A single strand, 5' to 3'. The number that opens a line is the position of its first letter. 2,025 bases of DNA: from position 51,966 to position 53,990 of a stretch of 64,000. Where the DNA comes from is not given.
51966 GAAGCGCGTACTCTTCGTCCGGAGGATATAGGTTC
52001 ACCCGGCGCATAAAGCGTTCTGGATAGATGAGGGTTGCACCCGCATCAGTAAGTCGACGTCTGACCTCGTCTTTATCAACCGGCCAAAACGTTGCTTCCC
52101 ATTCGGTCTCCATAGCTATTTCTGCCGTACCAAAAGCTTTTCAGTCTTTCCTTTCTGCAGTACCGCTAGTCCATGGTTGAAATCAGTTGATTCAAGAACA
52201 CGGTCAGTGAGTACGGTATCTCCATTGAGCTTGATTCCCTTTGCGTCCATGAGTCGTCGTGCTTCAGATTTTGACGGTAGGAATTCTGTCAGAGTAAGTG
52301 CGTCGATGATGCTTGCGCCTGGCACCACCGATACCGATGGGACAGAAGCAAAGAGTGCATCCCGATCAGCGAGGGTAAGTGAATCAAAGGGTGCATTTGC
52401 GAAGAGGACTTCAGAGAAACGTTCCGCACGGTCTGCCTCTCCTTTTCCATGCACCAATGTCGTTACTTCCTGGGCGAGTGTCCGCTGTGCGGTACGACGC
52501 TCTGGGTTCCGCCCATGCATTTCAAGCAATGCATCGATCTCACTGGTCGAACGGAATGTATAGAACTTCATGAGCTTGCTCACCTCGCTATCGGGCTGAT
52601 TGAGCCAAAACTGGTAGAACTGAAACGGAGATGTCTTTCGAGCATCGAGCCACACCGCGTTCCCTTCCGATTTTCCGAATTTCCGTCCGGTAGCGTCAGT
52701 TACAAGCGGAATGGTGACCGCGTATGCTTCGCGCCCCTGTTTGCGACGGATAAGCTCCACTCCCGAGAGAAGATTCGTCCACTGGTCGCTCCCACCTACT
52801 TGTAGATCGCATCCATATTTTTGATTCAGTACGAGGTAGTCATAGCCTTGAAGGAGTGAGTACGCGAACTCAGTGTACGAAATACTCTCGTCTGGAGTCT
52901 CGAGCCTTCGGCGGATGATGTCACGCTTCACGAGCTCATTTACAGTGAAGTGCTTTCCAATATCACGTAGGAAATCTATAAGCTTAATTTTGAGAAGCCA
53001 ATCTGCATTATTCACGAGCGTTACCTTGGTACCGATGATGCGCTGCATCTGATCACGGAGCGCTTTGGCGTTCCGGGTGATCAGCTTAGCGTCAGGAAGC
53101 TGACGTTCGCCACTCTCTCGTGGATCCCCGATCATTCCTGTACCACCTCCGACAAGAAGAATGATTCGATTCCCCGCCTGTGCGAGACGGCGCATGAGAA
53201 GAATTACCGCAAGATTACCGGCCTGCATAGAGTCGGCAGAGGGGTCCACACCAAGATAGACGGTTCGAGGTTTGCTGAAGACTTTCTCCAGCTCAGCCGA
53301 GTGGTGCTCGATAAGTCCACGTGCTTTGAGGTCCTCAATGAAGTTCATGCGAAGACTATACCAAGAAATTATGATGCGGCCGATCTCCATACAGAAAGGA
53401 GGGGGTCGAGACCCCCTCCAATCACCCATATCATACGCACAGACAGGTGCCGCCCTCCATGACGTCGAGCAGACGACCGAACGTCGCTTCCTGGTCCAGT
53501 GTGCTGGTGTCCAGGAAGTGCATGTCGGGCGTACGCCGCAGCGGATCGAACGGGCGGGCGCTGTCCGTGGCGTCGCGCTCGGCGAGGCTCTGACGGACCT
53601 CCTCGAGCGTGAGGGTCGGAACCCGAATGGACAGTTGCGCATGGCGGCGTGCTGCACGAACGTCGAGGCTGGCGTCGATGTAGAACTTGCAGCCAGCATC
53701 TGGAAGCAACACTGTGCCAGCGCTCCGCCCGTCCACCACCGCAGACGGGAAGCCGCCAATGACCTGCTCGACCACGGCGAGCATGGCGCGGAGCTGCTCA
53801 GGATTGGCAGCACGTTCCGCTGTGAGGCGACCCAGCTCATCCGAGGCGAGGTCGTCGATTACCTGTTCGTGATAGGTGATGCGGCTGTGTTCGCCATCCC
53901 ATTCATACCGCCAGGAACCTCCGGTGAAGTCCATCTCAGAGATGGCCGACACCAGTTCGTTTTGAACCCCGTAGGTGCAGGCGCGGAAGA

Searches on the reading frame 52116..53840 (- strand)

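Call 55: search_protein_families(library=pfam, proteins=[window:52116-53840:-], max_evalue=0.001)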
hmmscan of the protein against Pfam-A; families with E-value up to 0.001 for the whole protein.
window:52116-53840:- (574 aa): 2 families
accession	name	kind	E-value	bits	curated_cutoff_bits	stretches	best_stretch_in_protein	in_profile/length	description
PF00579.31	tRNA-synt_1b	-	4.8e-73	246.5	21.1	1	191-480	5-291/292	tRNA synthetases class I (W and Y)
PF22421.1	SYY_C-terminal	-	6.1e-06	26.5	27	1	495-567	4-79/83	Tyrosine--tRNA ligase SYY-like C-terminal domain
